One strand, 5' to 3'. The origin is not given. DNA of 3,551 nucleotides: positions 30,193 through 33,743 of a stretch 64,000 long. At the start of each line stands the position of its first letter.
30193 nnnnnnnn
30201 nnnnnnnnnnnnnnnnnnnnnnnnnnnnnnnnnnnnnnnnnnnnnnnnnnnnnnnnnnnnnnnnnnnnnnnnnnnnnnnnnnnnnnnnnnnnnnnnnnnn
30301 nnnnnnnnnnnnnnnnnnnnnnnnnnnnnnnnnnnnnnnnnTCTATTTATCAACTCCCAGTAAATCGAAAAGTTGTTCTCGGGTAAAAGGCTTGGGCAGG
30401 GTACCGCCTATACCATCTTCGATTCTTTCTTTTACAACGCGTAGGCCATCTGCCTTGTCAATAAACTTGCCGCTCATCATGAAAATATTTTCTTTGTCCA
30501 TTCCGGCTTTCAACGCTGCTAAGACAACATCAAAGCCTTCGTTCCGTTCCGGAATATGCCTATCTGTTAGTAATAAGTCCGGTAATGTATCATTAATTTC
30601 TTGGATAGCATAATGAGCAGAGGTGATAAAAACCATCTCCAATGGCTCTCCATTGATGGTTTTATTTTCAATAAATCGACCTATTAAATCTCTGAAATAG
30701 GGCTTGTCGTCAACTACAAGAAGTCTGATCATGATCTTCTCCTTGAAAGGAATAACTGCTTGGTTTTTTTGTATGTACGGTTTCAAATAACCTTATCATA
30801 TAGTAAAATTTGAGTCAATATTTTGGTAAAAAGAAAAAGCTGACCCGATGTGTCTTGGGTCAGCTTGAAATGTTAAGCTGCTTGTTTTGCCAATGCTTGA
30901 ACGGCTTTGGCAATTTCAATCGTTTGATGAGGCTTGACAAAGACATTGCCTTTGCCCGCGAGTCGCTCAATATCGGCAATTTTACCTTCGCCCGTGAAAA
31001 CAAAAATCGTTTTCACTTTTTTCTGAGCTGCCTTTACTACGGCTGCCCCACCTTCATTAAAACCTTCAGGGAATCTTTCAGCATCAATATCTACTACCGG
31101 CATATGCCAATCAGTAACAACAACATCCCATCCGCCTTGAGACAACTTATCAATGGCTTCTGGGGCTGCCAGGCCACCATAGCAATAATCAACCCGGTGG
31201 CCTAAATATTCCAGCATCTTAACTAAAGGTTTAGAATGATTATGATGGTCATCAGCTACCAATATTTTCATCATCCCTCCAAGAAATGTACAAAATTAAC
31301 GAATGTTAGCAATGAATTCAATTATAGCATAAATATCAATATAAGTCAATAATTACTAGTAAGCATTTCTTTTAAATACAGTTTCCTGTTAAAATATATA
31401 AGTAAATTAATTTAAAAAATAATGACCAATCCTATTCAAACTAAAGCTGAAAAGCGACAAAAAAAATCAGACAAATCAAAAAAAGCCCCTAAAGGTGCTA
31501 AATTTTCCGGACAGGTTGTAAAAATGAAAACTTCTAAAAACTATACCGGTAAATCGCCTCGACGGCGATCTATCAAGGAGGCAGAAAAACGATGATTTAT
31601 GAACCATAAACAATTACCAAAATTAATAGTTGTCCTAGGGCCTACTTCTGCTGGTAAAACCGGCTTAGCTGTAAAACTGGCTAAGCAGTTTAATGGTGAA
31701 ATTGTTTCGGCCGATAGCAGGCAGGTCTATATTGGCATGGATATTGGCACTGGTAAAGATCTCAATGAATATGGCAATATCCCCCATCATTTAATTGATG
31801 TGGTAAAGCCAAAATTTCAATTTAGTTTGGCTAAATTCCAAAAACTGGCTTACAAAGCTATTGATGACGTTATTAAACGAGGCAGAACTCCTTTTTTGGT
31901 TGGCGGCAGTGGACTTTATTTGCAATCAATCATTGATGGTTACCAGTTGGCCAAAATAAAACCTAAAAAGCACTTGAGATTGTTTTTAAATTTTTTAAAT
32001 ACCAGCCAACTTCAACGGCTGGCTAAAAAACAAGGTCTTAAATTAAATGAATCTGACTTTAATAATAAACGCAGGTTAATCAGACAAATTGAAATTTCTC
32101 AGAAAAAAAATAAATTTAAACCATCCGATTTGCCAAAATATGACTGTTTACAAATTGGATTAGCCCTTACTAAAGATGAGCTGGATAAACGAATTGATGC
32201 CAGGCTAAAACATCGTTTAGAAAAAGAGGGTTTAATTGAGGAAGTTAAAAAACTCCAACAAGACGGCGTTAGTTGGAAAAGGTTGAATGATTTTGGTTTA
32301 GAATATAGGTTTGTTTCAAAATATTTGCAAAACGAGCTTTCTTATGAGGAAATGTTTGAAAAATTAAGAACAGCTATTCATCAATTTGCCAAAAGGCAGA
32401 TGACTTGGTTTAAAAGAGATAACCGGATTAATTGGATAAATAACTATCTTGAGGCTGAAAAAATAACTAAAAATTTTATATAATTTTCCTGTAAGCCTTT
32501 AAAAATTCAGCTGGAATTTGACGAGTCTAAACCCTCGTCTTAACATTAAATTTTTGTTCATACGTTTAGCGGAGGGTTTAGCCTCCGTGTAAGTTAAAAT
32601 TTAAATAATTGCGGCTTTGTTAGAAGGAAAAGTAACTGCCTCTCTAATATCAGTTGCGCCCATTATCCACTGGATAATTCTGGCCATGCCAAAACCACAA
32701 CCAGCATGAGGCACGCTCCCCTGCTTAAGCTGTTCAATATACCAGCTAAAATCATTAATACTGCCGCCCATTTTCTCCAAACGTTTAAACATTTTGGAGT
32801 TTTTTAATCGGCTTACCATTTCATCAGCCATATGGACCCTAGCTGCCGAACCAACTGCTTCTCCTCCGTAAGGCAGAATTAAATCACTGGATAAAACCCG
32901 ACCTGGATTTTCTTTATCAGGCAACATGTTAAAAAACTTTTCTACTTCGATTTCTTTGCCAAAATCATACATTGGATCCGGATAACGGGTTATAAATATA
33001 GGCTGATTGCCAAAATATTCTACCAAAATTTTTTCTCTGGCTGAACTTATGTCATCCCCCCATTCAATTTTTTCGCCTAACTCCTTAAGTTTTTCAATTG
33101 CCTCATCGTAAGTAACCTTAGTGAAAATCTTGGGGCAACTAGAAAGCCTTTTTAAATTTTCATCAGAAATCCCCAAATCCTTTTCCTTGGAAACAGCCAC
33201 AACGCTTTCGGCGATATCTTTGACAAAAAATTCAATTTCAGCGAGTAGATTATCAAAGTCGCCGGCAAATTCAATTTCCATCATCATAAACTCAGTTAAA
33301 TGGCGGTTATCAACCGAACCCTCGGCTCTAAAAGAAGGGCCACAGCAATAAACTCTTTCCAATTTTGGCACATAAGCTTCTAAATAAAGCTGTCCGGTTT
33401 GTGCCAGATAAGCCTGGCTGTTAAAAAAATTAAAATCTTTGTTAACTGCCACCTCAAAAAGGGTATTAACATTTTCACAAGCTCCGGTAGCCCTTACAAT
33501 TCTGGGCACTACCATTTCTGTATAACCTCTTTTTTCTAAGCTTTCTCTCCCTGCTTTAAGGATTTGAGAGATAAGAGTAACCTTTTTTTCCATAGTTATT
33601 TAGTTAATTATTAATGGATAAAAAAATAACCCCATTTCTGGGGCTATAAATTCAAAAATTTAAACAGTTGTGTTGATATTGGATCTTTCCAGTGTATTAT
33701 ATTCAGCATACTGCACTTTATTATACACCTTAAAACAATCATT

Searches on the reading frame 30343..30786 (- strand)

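Call 78: search_protein_families(library=pfam, proteins=[window:30343-30786:-], max_evalue=0.0001)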
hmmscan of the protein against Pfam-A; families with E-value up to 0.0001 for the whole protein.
window:30343-30786:- (147 aa): 1 family
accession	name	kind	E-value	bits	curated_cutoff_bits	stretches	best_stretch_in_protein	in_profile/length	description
PF00072.30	Response_reg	-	1.2e-08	35.5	30.2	1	23-142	2-109/111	Response regulator receiver domain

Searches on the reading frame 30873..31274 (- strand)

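Call 78: search_protein_families(library=pfam, proteins=[window:30873-31274:-], max_evalue=0.0001)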
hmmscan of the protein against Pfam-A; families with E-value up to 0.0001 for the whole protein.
window:30873-31274:- (133 aa): 1 family
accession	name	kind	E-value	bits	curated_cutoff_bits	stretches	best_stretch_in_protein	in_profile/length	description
PF00072.30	Response_reg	-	2.2e-06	28.2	30.2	1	4-62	1-56/111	Response regulator receiver domain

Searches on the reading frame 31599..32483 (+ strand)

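Call 41: search_protein_families(library=pfam, proteins=[window:31599-32483:+])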
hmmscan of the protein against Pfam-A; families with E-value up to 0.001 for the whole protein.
window:31599-32483:+ (294 aa): 2 families
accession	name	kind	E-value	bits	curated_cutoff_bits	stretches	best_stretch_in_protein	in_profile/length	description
PF01715.23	IPPT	-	1.5e-57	195.5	23.6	1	42-274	1-243/243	IPP transferase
PF01745.22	IPT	-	1.8e-07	31.2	20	1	8-56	2-50/233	Isopentenyl transferase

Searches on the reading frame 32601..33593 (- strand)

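Call 40: search_protein_families(library=pfam, proteins=[window:32601-33593:-])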
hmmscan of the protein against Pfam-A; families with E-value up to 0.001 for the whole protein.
window:32601-33593:- (330 aa): 1 family
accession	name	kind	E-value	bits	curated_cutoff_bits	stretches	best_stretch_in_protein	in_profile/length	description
PF00152.25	tRNA-synt_2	-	1.4e-49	169.3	25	1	2-325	19-307/308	tRNA synthetases class II (D, K and N)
